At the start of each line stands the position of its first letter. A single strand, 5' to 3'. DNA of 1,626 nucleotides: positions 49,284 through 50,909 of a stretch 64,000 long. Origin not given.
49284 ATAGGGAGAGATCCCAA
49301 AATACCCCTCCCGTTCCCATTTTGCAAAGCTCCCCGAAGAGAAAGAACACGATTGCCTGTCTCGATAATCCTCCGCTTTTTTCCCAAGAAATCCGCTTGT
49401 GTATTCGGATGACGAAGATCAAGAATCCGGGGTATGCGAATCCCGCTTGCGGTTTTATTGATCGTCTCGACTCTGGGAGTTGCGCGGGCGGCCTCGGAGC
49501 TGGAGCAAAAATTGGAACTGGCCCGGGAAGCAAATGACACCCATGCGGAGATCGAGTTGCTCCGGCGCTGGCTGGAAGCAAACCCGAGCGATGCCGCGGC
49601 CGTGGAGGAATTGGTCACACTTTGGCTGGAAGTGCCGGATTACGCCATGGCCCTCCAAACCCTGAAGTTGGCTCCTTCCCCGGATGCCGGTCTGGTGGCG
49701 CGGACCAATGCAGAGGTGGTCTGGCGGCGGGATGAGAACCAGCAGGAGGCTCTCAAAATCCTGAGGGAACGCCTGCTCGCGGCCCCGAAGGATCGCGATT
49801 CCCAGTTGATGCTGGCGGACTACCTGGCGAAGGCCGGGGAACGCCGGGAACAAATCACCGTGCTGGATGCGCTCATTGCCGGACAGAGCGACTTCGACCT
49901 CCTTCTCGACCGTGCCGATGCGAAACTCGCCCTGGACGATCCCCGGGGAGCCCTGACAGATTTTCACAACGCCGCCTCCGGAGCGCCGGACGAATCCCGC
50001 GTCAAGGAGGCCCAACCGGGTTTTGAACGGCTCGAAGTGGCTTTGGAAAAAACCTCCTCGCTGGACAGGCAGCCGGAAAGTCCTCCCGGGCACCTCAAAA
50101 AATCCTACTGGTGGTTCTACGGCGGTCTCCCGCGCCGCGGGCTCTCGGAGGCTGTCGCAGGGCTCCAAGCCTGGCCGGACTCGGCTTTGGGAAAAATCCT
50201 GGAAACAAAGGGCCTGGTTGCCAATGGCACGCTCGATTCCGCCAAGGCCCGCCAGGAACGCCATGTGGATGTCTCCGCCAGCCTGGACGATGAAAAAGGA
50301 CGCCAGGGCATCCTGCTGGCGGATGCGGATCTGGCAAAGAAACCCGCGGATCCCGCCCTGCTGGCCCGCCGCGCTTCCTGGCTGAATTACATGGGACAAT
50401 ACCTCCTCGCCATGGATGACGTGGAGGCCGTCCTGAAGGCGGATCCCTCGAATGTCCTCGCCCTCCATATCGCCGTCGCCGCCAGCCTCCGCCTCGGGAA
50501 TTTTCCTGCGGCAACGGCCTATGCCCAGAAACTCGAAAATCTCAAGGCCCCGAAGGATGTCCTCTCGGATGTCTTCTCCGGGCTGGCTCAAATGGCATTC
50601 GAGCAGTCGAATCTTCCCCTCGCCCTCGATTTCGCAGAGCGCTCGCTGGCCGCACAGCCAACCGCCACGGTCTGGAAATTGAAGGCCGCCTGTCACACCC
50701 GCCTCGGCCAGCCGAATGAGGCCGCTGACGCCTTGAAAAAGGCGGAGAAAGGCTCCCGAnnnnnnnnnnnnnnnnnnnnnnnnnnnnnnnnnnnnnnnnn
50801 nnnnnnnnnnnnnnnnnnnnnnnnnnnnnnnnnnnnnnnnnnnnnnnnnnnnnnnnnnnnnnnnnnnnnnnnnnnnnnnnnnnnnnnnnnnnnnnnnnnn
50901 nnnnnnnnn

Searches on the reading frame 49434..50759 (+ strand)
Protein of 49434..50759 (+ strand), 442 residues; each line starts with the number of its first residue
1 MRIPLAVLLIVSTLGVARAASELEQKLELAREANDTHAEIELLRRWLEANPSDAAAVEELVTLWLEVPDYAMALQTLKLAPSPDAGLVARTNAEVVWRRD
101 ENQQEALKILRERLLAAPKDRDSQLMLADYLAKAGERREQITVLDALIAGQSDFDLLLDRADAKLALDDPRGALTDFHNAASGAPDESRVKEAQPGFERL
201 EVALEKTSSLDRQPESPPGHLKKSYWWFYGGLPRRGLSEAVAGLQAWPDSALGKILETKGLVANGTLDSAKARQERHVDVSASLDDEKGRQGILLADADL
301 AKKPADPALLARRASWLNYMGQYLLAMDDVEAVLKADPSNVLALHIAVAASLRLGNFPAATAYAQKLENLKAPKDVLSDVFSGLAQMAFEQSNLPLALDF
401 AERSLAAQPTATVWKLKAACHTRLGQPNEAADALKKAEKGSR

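Call 56: search_protein_families(library=pfam, proteins=[window:49434-50759:+], max_evalue=0.001)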
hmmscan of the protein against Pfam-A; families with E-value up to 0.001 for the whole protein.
window:49434-50759:+ (442 aa): 5 families
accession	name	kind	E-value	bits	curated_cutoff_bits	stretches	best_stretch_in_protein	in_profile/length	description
PF13428.12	TPR_14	-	8.6e-09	35.7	23.5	0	25-62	6-43/44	Tetratricopeptide repeat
PF00515.34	TPR_1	-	2.9e-08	33.6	27.8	0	411-437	1-27/34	Tetratricopeptide repeat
PF12895.13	ANAPC3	-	1.1e-06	29.2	27.2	0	378-437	24-82/82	Anaphase-promoting complex, cyclosome, subunit 3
PF07719.23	TPR_2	-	6e-06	26.4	27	0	411-437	1-27/34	Tetratricopeptide repeat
PF13432.12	TPR_16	-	0.00018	22.3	32.7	0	384-438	3-58/65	Tetratricopeptide repeat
